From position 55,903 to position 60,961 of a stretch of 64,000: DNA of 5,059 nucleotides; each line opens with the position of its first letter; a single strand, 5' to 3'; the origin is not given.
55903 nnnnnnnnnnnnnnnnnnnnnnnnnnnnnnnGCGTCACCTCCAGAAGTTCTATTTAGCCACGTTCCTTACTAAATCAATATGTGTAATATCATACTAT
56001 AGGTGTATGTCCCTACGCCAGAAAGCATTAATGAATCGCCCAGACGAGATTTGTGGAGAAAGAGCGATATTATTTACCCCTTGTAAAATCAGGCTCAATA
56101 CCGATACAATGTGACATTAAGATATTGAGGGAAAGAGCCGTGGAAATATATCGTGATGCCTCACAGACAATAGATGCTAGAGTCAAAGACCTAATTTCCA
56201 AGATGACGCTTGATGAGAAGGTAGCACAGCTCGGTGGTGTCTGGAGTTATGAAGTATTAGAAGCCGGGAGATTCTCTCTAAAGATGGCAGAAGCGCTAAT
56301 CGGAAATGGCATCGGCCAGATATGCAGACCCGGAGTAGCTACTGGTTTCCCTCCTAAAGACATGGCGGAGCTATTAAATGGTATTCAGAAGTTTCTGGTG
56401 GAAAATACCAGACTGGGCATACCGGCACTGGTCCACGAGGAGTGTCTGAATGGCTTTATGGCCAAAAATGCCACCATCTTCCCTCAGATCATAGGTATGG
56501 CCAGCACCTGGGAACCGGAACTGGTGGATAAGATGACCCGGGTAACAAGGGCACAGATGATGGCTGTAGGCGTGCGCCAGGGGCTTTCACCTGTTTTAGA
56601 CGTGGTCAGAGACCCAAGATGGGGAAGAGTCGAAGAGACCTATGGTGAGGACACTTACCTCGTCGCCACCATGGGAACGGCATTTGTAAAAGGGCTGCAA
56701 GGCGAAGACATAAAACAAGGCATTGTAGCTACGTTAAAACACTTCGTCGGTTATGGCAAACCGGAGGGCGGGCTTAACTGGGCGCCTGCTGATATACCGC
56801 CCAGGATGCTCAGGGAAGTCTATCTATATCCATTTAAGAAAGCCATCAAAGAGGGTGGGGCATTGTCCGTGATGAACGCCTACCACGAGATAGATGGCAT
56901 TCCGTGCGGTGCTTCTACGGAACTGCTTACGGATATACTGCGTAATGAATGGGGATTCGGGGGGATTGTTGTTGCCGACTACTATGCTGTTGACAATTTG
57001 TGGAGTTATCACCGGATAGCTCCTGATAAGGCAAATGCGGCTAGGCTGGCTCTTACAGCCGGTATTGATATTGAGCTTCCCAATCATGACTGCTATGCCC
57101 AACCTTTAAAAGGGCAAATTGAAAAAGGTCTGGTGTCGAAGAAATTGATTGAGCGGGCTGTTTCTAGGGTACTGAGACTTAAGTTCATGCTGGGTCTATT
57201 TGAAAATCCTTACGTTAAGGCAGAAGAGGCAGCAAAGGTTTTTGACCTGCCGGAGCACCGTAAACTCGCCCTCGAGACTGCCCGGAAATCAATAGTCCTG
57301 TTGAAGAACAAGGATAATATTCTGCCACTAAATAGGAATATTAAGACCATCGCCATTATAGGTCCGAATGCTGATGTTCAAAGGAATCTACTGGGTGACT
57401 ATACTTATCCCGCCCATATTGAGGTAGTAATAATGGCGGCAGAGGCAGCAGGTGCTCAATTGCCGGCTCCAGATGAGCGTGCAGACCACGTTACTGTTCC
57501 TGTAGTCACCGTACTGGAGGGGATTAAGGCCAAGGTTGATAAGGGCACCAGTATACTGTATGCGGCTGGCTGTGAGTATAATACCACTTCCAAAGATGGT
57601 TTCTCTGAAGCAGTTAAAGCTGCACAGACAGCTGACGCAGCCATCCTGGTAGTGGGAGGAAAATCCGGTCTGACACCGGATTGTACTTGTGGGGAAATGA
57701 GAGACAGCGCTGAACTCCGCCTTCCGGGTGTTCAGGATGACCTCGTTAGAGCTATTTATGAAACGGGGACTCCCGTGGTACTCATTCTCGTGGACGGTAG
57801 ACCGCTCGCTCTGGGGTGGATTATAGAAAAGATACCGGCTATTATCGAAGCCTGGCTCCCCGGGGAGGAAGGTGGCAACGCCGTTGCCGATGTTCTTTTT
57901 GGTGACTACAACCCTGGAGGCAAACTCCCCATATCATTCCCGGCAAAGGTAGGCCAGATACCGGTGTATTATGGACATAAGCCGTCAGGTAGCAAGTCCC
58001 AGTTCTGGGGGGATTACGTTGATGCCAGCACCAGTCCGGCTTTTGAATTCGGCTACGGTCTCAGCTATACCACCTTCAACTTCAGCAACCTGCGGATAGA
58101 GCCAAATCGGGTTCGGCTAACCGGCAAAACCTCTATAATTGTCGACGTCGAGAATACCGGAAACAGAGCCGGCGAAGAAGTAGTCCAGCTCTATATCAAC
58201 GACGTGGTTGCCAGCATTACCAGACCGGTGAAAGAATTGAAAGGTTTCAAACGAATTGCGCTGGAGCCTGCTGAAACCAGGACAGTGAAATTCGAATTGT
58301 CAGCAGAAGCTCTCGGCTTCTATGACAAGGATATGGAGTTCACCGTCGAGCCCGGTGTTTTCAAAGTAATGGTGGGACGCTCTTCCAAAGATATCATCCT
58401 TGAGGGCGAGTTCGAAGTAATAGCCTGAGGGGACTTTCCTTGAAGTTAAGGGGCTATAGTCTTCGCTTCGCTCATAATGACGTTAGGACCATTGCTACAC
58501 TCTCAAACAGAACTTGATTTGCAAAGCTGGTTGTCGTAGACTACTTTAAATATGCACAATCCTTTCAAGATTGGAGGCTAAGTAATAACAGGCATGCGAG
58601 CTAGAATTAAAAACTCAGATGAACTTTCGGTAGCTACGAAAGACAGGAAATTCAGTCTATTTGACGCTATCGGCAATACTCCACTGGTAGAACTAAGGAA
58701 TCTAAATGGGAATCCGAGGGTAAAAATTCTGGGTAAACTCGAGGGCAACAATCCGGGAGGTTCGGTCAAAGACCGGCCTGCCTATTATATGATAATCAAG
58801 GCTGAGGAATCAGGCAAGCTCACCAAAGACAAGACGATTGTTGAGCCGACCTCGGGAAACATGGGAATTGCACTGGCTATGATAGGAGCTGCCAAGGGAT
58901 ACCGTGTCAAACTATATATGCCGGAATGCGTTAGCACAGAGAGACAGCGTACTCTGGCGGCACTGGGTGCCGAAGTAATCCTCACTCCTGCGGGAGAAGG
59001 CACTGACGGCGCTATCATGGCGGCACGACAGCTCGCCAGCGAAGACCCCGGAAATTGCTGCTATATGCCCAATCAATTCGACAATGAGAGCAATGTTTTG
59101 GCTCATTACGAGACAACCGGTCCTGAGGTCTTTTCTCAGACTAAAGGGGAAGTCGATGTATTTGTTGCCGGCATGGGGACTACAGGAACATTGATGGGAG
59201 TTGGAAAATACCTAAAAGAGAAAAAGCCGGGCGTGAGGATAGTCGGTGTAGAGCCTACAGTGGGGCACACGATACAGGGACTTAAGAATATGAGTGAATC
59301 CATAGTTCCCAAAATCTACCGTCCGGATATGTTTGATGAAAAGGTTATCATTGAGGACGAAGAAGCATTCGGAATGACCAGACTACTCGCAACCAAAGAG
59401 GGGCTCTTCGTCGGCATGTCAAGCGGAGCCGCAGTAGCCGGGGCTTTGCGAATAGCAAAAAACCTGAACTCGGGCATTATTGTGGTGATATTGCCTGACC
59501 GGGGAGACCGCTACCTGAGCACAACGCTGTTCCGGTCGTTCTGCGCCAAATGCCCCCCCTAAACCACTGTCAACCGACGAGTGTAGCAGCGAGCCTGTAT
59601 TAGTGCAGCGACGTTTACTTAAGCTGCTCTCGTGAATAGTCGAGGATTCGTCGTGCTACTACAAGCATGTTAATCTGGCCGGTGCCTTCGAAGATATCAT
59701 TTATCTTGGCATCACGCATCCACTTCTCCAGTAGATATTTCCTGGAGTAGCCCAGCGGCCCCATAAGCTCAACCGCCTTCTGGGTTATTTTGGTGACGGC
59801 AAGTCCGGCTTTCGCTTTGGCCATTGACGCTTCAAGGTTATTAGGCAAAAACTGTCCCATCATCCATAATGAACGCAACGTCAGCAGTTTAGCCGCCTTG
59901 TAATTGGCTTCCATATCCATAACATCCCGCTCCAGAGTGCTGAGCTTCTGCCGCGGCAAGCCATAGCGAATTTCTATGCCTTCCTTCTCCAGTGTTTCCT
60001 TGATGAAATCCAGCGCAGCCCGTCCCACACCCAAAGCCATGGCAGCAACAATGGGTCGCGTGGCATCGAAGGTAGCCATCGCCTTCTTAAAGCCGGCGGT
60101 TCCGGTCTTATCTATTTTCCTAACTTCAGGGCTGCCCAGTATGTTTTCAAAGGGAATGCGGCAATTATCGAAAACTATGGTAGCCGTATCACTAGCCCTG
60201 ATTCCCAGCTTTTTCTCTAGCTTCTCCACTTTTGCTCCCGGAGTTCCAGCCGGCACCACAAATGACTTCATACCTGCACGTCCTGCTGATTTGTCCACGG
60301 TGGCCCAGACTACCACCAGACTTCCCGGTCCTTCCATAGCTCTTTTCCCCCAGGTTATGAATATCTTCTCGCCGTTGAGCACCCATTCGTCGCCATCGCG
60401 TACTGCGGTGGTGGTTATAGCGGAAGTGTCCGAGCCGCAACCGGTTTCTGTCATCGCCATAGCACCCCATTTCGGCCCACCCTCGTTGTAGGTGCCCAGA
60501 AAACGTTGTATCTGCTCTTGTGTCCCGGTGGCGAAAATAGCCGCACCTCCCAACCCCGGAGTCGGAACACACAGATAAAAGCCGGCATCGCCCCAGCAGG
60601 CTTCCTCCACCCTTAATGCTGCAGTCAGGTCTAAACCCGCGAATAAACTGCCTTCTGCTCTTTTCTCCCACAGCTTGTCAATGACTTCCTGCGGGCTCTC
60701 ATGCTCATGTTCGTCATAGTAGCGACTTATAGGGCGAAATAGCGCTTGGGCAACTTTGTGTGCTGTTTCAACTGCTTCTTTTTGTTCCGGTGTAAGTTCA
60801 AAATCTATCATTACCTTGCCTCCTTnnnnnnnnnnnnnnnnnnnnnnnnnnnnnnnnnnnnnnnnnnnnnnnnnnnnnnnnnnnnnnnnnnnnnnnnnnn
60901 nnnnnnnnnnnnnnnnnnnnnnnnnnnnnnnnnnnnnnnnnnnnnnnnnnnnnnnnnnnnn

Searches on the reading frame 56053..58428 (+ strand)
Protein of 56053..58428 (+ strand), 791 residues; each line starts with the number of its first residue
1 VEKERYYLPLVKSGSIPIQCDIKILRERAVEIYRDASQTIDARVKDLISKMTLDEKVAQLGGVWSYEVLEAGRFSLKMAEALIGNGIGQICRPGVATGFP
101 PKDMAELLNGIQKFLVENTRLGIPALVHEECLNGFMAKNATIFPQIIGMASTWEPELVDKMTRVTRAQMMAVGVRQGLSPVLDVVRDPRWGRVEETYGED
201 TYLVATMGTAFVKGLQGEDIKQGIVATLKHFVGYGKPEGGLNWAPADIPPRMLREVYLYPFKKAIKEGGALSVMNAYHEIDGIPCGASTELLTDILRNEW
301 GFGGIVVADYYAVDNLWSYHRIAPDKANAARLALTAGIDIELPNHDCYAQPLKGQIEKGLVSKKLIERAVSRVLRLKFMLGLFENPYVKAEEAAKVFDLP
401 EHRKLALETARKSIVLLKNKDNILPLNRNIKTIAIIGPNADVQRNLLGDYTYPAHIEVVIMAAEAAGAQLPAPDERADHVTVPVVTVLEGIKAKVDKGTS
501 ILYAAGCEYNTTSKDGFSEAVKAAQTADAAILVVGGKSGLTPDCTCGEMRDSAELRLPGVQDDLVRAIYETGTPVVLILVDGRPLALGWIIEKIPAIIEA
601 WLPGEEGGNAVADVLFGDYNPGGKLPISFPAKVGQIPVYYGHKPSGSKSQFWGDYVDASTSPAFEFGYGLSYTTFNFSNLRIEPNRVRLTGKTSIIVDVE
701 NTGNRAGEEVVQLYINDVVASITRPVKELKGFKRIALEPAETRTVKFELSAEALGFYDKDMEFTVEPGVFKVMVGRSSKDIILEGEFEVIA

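Call 63: search_protein_families(library=pfam, proteins=[window:56053-58428:+], max_evalue=1e-8)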
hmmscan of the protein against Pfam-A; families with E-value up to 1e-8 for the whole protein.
window:56053-58428:+ (791 aa): 3 families
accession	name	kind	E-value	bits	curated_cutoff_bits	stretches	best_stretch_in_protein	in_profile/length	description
PF00933.27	Glyco_hydro_3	-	4.2e-84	283.1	27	1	52-376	1-316/316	Glycosyl hydrolase family 3 N terminal domain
PF01915.27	Glyco_hydro_3_C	-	1.5e-58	198.5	31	1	414-672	1-200/200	Glycosyl hydrolase family 3 C-terminal domain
PF14310.12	Fn3-like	-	8.6e-27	93.5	25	1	709-778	1-71/71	Fibronectin type III-like domain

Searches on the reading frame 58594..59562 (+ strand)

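Call 97: search_protein_families(library=pfam, proteins=[window:58594-59562:+], max_evalue=0.00001)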
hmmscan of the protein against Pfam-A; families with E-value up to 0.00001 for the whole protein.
window:58594-59562:+ (322 aa): 1 family
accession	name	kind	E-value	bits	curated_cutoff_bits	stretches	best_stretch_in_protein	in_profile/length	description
PF00291.31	PALP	-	1.7e-77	261.1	35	1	23-302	2-295/295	Pyridoxal-phosphate dependent enzyme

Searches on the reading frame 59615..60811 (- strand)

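Call 97: search_protein_families(library=pfam, proteins=[window:59615-60811:-], max_evalue=0.00001)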
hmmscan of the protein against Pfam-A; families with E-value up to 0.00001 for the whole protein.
window:59615-60811:- (398 aa): 3 families
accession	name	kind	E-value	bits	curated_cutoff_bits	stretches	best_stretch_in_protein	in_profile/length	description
PF00441.29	Acyl-CoA_dh_1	-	3.2e-29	102.4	22.4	1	239-390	2-150/150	Acyl-CoA dehydrogenase, C-terminal domain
PF02770.24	Acyl-CoA_dh_M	-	2.2e-21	76.2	33.3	1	117-217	1-97/97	Acyl-CoA dehydrogenase, middle domain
PF02771.21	Acyl-CoA_dh_N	-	1.4e-07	32.3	22.9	1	7-107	1-108/113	Acyl-CoA dehydrogenase, N-terminal domain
